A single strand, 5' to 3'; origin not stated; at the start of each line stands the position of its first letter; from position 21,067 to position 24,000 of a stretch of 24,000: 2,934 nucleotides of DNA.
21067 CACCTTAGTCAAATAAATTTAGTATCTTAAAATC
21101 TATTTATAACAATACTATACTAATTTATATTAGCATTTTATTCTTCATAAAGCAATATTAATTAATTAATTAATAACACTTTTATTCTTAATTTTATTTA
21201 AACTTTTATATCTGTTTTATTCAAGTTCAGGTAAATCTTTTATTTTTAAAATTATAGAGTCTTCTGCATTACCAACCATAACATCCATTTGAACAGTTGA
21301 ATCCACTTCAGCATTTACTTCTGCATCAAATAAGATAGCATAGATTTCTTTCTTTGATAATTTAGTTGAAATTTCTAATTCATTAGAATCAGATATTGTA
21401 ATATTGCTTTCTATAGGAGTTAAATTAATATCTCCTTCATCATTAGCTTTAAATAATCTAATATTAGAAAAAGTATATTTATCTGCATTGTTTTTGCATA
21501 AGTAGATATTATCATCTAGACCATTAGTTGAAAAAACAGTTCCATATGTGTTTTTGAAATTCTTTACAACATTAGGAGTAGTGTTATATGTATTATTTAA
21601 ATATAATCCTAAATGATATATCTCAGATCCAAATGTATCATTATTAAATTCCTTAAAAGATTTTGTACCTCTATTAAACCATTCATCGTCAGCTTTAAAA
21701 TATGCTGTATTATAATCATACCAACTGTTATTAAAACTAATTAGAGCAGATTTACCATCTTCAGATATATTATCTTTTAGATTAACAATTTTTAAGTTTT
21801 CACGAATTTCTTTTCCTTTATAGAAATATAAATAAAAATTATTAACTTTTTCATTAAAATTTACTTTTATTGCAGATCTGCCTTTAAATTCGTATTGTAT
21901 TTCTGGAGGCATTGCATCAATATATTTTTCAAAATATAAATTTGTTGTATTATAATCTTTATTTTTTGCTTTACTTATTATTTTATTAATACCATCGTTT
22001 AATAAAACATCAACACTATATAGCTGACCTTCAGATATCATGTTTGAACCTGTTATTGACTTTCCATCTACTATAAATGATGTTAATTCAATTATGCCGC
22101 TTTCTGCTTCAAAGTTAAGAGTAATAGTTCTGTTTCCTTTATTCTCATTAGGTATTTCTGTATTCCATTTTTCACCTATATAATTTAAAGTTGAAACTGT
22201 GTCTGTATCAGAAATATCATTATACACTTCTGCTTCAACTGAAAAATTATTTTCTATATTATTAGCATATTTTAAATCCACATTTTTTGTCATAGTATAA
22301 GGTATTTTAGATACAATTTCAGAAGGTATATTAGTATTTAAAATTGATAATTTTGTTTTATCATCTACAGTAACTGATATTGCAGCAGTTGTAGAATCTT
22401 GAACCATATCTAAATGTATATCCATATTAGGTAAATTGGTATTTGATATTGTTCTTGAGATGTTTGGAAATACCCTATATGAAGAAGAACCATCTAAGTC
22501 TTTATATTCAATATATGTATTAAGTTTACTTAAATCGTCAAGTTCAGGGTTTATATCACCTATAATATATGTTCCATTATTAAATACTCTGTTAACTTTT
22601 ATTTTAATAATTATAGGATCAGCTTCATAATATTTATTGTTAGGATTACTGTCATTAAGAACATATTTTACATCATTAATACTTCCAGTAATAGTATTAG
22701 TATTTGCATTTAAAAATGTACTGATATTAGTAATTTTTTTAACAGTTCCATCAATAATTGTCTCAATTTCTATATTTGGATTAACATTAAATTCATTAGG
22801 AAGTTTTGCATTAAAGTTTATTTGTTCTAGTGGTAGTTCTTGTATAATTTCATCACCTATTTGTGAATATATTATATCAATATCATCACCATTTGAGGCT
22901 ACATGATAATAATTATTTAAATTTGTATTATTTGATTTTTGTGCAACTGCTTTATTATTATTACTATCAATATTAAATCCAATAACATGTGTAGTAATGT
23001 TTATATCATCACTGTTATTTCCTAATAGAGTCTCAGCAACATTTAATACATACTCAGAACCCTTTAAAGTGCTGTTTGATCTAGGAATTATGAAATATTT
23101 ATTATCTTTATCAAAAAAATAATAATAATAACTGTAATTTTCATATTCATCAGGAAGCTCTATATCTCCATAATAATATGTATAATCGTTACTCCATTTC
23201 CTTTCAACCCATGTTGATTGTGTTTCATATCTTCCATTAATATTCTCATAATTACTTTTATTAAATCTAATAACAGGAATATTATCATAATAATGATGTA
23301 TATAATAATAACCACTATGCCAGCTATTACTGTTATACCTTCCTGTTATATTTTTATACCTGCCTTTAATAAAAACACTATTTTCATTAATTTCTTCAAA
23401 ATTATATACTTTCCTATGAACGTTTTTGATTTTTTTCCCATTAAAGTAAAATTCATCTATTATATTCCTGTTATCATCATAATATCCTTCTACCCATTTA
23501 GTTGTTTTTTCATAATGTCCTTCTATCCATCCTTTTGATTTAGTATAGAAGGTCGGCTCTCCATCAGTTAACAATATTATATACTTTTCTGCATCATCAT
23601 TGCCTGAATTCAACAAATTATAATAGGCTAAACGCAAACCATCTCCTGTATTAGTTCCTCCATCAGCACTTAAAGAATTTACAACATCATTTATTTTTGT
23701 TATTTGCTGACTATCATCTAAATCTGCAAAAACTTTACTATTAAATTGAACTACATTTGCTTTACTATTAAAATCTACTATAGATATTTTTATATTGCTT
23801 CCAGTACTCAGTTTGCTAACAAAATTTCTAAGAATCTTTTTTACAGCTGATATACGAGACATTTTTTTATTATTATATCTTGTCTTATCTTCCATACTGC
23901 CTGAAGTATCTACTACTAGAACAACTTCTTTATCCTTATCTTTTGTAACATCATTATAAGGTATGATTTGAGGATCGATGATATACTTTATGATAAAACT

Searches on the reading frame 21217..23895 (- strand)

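Call 21: search_protein_families(library=pfam, proteins=[window:21217-23895:-])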
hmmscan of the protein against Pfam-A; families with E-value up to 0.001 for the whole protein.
window:21217-23895:- (892 aa): 1 family
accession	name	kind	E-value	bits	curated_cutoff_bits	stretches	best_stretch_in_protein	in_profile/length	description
PF13519.12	VWA_2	-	5.5e-08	33.8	27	1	11-113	17-107/107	von Willebrand factor type A domain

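Call 50: search_protein_families(library=ncbifam, proteins=[window:21217-23895:-], max_evalue=0.01)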
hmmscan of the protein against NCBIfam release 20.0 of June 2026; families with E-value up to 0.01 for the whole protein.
window:21217-23895:- (892 aa): 1 family
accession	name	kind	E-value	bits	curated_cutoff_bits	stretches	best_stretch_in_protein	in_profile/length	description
TIGR03788.1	marine_srt_targ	equivalog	0.00064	18.3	551.65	1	26-112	300-379/629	marine proteobacterial sortase target protein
